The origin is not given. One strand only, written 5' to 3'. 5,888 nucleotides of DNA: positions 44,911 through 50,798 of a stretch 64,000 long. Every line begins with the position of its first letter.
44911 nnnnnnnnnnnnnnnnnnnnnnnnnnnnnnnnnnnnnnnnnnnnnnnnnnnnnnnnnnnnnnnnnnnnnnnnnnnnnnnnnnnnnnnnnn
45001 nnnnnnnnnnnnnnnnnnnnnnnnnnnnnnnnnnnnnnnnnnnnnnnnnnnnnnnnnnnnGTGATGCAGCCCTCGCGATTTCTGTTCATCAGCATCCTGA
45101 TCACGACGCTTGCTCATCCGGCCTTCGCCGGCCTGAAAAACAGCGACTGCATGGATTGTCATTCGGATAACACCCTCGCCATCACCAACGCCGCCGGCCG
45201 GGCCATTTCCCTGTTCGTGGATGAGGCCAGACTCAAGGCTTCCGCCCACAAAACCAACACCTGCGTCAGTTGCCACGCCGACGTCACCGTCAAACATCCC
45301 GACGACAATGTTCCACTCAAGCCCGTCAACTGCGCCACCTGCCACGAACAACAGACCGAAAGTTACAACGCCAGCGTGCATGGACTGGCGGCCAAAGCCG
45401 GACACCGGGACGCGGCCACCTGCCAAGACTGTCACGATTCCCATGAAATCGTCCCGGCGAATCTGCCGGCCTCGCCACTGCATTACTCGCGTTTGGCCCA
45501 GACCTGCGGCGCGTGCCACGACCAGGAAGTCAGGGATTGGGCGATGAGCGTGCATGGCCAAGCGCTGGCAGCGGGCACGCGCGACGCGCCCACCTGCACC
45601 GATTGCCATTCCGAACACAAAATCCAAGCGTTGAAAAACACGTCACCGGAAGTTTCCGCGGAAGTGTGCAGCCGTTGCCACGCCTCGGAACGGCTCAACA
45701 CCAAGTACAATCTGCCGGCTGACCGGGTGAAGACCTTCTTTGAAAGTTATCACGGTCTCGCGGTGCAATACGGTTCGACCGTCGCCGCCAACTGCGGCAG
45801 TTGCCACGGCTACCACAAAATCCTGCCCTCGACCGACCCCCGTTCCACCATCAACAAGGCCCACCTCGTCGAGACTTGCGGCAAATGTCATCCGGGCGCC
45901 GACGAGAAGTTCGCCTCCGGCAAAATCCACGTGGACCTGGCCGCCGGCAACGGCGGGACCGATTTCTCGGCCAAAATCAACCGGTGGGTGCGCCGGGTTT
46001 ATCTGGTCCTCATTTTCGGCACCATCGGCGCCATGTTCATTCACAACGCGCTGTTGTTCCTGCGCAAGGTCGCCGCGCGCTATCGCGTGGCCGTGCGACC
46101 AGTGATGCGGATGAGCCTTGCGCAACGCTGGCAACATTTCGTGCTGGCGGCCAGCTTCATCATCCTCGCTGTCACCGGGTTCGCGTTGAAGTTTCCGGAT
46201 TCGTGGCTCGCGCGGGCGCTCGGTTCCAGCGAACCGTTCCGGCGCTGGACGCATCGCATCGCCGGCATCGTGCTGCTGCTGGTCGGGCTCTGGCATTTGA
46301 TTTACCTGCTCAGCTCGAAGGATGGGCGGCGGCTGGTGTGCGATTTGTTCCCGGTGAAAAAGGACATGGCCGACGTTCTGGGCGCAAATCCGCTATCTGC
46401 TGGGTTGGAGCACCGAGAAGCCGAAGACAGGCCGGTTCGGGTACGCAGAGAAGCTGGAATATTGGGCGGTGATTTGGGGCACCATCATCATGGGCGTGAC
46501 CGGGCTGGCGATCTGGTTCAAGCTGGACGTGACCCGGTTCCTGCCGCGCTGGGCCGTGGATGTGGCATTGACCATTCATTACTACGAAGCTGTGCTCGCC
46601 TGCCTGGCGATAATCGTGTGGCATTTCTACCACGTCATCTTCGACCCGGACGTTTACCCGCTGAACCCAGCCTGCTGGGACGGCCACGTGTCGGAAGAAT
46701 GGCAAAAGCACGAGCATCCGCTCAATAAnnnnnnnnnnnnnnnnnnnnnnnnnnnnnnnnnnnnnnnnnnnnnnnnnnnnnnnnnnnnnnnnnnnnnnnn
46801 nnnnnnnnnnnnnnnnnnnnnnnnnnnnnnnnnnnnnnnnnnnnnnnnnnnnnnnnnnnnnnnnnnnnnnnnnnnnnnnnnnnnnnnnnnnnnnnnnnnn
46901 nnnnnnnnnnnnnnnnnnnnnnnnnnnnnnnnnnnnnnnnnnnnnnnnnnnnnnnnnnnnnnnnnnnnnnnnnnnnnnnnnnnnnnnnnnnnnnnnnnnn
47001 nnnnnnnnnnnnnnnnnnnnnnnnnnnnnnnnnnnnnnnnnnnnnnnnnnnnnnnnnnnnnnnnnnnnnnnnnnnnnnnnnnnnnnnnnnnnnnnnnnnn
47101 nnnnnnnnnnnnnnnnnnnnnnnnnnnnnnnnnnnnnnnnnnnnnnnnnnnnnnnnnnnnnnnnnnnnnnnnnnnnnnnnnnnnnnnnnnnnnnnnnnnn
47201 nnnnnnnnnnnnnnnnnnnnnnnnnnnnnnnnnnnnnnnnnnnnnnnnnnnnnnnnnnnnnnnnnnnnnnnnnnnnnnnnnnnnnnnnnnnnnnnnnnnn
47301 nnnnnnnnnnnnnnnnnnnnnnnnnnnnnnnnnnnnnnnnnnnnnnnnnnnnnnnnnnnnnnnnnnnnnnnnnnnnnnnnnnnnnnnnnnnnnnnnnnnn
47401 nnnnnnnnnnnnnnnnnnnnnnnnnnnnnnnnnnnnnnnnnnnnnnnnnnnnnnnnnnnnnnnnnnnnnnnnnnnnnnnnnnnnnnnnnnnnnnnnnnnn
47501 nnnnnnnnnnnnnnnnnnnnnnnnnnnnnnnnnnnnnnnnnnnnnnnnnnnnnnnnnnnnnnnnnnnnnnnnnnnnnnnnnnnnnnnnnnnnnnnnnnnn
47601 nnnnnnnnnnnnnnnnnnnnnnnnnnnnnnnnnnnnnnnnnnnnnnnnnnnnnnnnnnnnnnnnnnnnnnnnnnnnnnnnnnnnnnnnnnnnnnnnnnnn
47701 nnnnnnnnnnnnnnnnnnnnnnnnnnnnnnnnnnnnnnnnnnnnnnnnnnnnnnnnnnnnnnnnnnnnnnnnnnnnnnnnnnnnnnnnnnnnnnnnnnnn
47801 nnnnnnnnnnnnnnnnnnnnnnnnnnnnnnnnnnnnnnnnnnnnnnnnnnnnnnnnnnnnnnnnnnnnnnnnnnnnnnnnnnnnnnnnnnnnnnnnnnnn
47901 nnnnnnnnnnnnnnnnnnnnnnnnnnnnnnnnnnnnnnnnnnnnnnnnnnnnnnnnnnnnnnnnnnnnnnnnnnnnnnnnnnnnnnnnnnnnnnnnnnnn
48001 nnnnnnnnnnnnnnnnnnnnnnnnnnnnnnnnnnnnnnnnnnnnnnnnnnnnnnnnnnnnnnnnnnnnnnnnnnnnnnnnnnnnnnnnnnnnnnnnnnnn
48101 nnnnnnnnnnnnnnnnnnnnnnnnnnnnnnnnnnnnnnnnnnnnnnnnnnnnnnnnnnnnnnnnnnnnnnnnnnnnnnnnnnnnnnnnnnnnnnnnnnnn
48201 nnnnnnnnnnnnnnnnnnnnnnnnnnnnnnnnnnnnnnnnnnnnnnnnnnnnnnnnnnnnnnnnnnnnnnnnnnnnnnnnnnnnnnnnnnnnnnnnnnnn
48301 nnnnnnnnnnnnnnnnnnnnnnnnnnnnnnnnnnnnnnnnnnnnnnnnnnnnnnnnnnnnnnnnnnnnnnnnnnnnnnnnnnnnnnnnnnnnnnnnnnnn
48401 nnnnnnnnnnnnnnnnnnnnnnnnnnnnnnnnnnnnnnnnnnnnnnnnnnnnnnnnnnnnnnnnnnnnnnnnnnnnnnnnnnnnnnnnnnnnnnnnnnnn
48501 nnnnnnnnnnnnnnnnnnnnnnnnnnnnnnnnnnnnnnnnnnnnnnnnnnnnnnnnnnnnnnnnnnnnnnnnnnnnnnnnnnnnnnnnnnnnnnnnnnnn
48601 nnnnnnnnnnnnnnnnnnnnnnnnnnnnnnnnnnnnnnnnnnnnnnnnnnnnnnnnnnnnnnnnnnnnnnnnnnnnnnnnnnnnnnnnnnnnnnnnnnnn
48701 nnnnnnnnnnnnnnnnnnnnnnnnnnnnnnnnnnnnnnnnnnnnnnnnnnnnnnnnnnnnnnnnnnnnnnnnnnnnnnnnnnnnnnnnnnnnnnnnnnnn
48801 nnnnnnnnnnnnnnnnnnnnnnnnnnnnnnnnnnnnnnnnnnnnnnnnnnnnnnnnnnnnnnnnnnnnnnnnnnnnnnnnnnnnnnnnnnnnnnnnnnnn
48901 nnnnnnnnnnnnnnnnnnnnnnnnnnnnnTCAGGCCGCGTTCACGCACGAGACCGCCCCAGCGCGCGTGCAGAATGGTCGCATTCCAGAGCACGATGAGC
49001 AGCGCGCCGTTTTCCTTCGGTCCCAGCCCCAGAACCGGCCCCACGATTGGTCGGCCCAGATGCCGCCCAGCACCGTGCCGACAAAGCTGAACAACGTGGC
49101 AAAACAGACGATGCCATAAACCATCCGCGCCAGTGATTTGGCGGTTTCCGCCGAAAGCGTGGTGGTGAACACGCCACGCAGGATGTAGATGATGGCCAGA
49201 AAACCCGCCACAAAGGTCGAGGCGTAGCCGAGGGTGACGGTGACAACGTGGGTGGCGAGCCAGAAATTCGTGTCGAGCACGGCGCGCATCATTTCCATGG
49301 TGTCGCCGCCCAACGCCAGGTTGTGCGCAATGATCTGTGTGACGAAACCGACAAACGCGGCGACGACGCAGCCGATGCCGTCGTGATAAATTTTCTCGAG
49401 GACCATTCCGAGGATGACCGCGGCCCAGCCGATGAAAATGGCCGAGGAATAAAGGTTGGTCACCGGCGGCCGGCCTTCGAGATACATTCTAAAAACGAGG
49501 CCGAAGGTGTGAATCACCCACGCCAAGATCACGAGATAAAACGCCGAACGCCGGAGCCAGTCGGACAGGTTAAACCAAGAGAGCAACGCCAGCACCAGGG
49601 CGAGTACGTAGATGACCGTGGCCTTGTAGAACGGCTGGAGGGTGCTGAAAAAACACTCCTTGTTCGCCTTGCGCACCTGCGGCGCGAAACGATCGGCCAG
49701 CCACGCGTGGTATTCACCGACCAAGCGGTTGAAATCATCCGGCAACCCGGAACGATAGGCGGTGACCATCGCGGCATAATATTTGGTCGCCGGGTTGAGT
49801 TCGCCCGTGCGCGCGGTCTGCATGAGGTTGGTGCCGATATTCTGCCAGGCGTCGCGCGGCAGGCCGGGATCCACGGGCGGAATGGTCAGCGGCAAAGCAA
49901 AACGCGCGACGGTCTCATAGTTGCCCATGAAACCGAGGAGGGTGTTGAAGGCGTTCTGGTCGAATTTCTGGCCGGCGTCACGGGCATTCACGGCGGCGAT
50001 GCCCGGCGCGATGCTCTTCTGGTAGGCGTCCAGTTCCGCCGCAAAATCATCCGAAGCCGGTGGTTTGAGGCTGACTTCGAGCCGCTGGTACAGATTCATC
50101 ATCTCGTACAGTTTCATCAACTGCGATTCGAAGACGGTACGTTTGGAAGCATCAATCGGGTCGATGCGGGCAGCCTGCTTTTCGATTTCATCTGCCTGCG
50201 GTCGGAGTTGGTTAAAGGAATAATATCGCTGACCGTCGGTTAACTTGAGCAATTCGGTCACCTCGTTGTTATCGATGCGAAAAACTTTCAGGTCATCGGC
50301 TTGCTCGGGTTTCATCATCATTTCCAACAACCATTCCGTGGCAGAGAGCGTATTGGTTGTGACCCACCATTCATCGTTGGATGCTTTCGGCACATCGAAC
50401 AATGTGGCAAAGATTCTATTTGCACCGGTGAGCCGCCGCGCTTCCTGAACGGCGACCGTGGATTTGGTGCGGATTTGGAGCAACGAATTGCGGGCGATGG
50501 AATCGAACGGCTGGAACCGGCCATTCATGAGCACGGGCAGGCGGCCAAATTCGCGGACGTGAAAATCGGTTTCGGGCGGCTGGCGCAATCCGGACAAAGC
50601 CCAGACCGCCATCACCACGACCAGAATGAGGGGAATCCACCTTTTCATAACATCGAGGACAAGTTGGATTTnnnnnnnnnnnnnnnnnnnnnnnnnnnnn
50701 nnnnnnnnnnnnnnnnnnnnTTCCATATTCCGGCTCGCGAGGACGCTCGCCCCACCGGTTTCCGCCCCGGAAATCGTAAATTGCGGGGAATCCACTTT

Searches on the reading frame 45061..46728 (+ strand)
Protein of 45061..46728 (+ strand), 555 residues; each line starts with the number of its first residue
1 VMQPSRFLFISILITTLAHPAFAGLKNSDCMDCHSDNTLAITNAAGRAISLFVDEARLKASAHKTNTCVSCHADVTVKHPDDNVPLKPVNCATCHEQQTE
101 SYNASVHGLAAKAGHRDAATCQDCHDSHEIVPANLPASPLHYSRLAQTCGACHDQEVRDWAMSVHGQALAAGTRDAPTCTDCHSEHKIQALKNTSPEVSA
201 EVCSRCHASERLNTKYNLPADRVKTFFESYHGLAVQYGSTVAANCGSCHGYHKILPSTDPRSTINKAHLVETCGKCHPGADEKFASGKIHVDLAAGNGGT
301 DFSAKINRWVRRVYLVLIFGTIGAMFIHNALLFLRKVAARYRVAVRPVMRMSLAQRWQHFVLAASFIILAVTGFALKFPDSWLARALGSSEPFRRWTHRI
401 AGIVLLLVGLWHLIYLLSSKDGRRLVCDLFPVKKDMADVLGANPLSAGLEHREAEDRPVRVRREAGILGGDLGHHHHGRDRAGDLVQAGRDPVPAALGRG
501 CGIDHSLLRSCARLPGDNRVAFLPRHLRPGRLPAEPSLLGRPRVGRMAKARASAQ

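Call 34: search_protein_families(library=ncbifam, proteins=[window:45061-46728:+], max_evalue=0.01)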
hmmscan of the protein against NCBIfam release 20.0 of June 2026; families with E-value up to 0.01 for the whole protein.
window:45061-46728:+ (555 aa): 11 families
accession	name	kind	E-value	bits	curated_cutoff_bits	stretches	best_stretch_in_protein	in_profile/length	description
TIGR03508.1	decahem_SO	subfamily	3.6e-09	36.5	192.2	2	143-278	67-175/258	DmsE family decaheme c-type cytochrome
TIGR01583.1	formate-DH-gamm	equivalog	1.2e-06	28.6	115.85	1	348-409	2-63/204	formate dehydrogenase subunit gamma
NF008659.0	PRK11659.1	equivalog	9.7e-06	25.4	184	0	243-283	136-173/188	cytochrome c nitrite reductase pentaheme subunit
TIGR02161.1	napC_nirT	subfamily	4.7e-05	23.4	310.6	0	91-131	48-88/185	periplasmic nitrate (or nitrite) reductase c-type cytochrome, NapC/NirT family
TIGR03146.1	cyt_nit_nrfB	equivalog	0.00015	22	166.6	0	26-80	10-55/145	cytochrome c nitrite reductase pentaheme subunit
TIGR04257.1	nanowire_3heme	domain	0.00036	20.6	40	1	114-156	19-61/75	c(7)-type cytochrome triheme domain-containing protein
NF007924.0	PRK10639.1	equivalog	0.0019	18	341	1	347-408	6-67/211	formate dehydrogenase cytochrome b556 subunit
TIGR03153.1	cytochr_NrfH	equivalog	0.0033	17.5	134.2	0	27-76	102-137/138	cytochrome c nitrite reductase small subunit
NF007906.0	PRK10617.1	equivalog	0.0037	17.1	349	0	91-133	57-99/200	cytochrome c-type protein NapC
NF007558.0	PRK10179.1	equivalog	0.006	16.3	339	1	348-414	7-73/217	formate dehydrogenase-N subunit gamma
NF040968.1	FeS_ExtO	equivalog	0.0065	15.3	200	1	170-279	32-139/416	selenite/tellurite reduction operon b-type cytochrome iron-sulfur cluster-binding subunit ExtO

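Call 35: search_protein_families(library=pfam, proteins=[window:45061-46728:+], max_evalue=0.01)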
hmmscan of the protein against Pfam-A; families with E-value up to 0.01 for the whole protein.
window:45061-46728:+ (555 aa): 7 families
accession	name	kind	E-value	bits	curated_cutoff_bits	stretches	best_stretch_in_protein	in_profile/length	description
PF14522.11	Cytochrome_C7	-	1.5e-12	47.6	24.8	5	26-96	12-67/67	Cytochrome c7 and related cytochrome c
PF22113.1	Mtrc-MtrF_II-IV_dom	-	3e-11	43.6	30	3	177-285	7-132/176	Outer membrane cytochrome MtrC/MtrF-like, domains II/IV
PF14537.11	Cytochrom_c3_2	-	4e-09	37.3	25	1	63-154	2-79/79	Cytochrome c3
PF09699.15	Paired_CXXCH_1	-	3.9e-08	33.3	20.6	1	178-211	8-40/41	Doubled CXXCH motif (Paired_CXXCH_1)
PF01292.26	Ni_hydr_CYTB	-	4.2e-07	30.3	30.1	1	350-416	1-62/179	Prokaryotic cytochrome b561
PF14358.11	DUF4405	-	4.3e-06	27.6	26.7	1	359-415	3-64/66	Domain of unknown function (DUF4405)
PF22678.1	Cytochrom_c_NrfB-like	-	0.0016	19.3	27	0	30-124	1-89/89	Cytochrome c-type protein NrfB-like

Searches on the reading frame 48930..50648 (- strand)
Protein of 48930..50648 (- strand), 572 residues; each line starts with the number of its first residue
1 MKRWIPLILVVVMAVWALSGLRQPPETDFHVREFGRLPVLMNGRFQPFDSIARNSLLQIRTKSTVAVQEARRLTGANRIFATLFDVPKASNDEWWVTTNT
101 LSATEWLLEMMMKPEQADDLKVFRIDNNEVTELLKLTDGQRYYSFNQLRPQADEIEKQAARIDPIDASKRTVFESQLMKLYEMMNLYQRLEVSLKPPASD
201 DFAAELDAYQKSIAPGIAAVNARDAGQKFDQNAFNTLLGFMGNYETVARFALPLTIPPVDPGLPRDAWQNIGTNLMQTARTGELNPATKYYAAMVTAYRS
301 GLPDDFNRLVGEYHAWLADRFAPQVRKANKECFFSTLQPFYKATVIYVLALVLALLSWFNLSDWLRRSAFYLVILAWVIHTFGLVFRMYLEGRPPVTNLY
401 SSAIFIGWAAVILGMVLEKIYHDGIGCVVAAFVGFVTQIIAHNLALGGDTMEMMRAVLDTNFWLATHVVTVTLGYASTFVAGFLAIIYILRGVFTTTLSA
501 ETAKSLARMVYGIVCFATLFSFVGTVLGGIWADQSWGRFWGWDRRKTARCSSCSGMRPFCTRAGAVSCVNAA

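Call 4: search_protein_families(library=pfam, proteins=[window:48930-50648:-], max_evalue=0.1)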
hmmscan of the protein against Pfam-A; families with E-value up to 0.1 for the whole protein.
window:48930-50648:- (572 aa): 2 families
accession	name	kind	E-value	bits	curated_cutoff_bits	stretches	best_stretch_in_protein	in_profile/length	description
PF01578.25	Cytochrom_C_asm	-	3.6e-17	63.2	29.9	1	397-548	2-160/212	Cytochrome C assembly protein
PF19894.4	DUF6367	-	0.047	13.9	25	1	224-254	73-103/142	Family of unknown function (DUF6367)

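Call 5: search_protein_families(library=ncbifam, proteins=[window:48930-50648:-], max_evalue=0.1)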
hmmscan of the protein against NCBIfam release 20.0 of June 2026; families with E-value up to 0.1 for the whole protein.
window:48930-50648:- (572 aa): 2 families
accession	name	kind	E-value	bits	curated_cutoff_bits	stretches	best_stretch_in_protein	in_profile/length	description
TIGR03144.1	cytochr_II_ccsB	equivalog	9.4e-23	81.2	187.6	1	373-547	2-197/252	c-type cytochrome biogenesis protein CcsB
TIGR01191.1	ccmC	subfamily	0.00019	21.4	186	1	486-548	25-87/184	heme ABC transporter permease CcmC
